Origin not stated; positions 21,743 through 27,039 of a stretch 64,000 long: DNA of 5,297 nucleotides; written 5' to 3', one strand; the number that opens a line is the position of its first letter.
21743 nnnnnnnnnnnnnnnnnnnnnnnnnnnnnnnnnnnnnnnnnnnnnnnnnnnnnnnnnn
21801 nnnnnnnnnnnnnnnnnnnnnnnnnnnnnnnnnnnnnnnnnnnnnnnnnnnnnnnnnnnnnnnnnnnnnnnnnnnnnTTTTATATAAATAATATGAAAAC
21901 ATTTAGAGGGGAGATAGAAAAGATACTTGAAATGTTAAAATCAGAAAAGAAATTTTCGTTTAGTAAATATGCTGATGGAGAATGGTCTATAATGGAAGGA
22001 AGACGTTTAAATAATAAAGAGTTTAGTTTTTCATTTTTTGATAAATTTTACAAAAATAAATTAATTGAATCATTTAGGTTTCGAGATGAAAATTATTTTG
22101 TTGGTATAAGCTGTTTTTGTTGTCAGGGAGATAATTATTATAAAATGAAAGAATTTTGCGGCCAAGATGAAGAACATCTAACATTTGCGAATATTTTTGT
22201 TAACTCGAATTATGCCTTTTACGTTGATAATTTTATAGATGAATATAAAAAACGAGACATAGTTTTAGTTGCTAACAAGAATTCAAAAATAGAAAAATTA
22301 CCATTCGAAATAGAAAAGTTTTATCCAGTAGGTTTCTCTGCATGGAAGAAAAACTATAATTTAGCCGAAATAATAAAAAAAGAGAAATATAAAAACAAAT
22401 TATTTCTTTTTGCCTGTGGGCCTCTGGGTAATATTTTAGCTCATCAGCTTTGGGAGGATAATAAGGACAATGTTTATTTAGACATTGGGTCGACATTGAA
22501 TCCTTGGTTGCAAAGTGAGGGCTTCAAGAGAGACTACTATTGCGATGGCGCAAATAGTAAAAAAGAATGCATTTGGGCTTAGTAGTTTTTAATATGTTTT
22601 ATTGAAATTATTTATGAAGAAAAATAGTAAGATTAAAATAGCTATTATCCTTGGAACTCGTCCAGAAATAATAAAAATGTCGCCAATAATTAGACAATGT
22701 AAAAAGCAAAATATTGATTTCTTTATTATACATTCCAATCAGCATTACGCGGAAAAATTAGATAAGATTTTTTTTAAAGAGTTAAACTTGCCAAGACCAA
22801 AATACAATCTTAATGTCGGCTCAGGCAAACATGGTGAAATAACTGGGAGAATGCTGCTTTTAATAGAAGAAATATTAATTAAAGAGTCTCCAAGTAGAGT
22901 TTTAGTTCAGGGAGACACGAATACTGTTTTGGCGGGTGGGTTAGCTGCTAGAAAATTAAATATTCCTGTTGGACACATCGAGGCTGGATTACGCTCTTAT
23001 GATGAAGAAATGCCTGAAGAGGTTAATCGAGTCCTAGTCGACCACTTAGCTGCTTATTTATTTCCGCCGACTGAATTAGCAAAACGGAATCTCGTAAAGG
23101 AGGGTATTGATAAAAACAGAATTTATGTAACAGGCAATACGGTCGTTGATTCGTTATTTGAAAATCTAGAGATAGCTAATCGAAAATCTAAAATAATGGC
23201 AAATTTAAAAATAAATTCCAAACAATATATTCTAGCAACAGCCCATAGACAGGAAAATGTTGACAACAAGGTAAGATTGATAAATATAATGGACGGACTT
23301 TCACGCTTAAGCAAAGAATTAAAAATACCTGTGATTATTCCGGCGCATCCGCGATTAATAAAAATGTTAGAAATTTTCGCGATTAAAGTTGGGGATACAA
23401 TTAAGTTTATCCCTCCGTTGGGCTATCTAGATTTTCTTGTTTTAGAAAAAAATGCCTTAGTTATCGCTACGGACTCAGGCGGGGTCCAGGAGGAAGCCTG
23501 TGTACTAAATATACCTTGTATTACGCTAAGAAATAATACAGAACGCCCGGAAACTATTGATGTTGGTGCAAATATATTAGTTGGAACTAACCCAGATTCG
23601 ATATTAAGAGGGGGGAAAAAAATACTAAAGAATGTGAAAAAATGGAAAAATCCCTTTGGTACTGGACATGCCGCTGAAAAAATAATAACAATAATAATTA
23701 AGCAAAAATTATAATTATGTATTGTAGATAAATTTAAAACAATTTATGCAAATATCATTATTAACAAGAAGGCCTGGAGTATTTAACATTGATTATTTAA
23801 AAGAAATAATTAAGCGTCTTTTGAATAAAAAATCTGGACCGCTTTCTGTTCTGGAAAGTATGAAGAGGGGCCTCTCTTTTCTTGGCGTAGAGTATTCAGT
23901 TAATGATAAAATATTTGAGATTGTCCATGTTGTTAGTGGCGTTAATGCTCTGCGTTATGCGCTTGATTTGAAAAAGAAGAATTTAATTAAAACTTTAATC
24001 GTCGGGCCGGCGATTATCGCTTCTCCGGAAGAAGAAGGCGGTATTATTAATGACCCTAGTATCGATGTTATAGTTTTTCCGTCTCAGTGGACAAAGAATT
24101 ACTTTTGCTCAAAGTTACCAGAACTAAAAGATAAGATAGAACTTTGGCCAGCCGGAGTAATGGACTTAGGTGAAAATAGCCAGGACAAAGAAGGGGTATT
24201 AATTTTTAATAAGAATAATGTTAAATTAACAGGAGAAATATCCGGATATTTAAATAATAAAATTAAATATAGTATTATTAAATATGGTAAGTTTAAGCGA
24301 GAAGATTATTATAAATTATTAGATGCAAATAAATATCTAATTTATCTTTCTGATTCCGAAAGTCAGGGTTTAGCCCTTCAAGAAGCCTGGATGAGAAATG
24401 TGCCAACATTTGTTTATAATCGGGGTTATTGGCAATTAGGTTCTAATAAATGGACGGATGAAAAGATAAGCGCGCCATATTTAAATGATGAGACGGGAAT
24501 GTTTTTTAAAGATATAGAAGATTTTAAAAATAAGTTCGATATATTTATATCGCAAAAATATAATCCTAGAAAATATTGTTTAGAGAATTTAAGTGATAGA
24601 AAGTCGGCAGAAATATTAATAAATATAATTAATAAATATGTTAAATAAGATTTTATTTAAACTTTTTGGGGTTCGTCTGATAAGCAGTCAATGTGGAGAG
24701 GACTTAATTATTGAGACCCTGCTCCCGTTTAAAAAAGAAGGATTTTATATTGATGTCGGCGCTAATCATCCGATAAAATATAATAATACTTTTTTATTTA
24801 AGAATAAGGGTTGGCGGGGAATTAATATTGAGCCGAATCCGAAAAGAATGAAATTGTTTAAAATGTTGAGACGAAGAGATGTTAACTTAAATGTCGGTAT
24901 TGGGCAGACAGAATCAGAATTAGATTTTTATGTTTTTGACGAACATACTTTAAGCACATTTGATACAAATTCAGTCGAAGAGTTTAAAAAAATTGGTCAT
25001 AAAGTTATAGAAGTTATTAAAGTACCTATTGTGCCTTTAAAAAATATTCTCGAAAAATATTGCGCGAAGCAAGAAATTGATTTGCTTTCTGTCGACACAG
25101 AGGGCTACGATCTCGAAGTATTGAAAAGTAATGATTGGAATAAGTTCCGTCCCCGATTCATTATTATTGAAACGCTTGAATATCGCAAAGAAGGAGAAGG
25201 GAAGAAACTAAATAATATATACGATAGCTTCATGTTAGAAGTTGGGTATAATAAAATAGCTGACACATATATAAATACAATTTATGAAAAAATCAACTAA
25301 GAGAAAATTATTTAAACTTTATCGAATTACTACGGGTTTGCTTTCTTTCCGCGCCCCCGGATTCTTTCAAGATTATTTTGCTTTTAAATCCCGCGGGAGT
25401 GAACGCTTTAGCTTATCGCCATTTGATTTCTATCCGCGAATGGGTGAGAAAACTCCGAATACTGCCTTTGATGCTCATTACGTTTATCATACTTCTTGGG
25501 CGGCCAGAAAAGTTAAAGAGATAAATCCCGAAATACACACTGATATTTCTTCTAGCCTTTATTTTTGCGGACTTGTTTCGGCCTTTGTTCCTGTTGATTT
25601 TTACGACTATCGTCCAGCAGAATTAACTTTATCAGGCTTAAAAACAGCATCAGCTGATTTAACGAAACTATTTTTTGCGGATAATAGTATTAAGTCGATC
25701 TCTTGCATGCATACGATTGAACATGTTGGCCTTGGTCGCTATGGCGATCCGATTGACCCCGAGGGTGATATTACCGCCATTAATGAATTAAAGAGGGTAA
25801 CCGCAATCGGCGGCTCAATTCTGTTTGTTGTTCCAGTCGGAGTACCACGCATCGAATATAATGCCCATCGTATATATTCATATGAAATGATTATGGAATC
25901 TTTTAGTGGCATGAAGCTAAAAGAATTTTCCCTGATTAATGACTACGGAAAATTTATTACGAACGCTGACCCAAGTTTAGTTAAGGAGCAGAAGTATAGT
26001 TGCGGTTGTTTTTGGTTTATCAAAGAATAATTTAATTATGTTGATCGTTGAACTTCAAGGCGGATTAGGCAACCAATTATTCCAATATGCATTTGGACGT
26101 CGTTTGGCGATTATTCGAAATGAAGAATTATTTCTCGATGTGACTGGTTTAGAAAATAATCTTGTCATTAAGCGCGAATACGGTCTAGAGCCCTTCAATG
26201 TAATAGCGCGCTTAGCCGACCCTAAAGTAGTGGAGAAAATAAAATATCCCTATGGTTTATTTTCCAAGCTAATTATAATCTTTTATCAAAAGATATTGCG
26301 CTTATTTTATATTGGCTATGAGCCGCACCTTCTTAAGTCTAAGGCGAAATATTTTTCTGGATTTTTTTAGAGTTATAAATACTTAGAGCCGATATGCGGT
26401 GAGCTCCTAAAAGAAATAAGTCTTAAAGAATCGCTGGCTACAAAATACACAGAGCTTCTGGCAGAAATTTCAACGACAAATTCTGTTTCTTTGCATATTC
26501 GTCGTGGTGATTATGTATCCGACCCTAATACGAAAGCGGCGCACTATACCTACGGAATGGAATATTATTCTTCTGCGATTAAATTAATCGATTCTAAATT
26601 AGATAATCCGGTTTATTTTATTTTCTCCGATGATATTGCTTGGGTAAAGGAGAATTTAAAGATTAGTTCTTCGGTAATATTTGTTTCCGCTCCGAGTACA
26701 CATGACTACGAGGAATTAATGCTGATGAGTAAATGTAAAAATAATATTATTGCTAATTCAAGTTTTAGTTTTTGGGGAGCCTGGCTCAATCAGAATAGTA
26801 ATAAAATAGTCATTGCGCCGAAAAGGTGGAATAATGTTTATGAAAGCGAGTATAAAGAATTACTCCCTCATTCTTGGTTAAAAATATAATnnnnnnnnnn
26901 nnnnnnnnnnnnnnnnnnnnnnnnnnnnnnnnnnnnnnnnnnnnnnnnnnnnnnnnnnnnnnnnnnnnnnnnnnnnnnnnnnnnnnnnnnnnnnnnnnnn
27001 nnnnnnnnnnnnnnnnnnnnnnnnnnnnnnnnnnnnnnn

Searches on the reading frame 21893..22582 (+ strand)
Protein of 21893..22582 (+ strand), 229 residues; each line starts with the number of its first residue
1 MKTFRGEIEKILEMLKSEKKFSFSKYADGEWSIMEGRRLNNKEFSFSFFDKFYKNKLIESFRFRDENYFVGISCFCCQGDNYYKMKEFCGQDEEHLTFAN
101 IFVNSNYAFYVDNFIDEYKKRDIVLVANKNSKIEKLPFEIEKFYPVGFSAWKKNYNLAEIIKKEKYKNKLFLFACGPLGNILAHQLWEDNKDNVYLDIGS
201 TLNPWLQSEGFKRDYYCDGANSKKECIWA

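Call 98: search_protein_families(library=pfam, proteins=[window:21893-22582:+], max_evalue=0.00001)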
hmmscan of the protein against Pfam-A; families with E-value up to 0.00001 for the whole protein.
window:21893-22582:+ (229 aa): 1 family
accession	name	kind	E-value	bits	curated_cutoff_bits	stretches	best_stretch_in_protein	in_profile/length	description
PF08759.17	GT-D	-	2.8e-07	31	27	0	24-200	2-199/225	Glycosyltransferase GT-D fold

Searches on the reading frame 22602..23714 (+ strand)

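Call 99: search_protein_families(library=pfam, proteins=[window:22602-23714:+], max_evalue=0.00001)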
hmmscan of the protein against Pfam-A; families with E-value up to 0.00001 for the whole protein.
window:22602-23714:+ (370 aa): 1 family
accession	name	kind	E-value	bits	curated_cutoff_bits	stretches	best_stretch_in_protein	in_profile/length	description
PF02350.25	Epimerase_2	-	7.2e-112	374.1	30.6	1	33-365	3-346/347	UDP-N-acetylglucosamine 2-epimerase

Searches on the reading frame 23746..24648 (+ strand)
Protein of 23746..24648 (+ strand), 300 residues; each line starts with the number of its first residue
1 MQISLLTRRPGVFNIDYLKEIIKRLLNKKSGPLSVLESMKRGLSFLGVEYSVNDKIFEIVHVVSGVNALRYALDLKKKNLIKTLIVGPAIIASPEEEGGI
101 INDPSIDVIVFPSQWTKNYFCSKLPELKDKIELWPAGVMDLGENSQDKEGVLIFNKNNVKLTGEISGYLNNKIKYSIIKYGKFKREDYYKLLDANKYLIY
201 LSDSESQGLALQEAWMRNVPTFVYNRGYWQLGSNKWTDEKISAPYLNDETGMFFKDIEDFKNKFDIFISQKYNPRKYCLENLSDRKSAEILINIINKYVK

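Call 99: search_protein_families(library=pfam, proteins=[window:23746-24648:+], max_evalue=0.00001)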
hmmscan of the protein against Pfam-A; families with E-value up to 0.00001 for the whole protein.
window:23746-24648:+ (300 aa): 0 families

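Call 129: search_protein_families(library=pfam, proteins=[window:23746-24648:+], max_evalue=0.01)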
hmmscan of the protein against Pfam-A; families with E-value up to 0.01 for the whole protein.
window:23746-24648:+ (300 aa): 1 family
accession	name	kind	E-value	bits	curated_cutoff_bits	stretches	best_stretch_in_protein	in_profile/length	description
PF00534.26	Glycos_transf_1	-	0.00094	19.2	26.4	0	177-227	75-125/172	Glycosyl transferases group 1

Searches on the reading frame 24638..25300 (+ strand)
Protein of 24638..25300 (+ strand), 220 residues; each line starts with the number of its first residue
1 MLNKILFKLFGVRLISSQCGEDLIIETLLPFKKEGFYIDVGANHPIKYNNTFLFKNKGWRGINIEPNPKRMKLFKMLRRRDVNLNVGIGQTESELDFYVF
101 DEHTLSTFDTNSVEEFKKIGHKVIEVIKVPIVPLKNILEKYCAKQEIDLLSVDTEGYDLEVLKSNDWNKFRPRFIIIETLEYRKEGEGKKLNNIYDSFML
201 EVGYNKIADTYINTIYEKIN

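Call 99: search_protein_families(library=pfam, proteins=[window:24638-25300:+], max_evalue=0.00001)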
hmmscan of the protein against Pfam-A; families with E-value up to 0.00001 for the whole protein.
window:24638-25300:+ (220 aa): 1 family
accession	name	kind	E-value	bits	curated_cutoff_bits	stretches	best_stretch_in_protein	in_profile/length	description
PF05050.19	Methyltransf_21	-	3.5e-26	92.8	22.7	1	39-204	1-171/173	Methyltransferase FkbM domain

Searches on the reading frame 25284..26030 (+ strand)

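Call 99: search_protein_families(library=pfam, proteins=[window:25284-26030:+], max_evalue=0.00001)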
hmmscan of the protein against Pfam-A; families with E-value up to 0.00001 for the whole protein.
window:25284-26030:+ (248 aa): 1 family
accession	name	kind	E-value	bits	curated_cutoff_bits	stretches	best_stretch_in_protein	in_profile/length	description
PF03269.20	DUF268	-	1.1e-14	55.1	25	1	138-204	65-131/176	Caenorhabditis protein of unknown function, DUF268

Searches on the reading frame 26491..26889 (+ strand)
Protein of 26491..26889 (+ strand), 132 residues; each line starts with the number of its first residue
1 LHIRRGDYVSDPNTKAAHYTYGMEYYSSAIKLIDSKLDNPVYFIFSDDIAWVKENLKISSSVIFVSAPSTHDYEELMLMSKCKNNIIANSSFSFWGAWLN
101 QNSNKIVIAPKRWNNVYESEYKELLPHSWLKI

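Call 99: search_protein_families(library=pfam, proteins=[window:26491-26889:+], max_evalue=0.00001)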
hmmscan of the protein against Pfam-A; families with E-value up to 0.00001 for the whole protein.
window:26491-26889:+ (132 aa): 1 family
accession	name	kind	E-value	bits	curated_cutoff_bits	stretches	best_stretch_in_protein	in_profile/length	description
PF01531.22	Glyco_transf_11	-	2.9e-27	96.1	23.9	1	1-120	168-286/298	Glycosyl transferase family 11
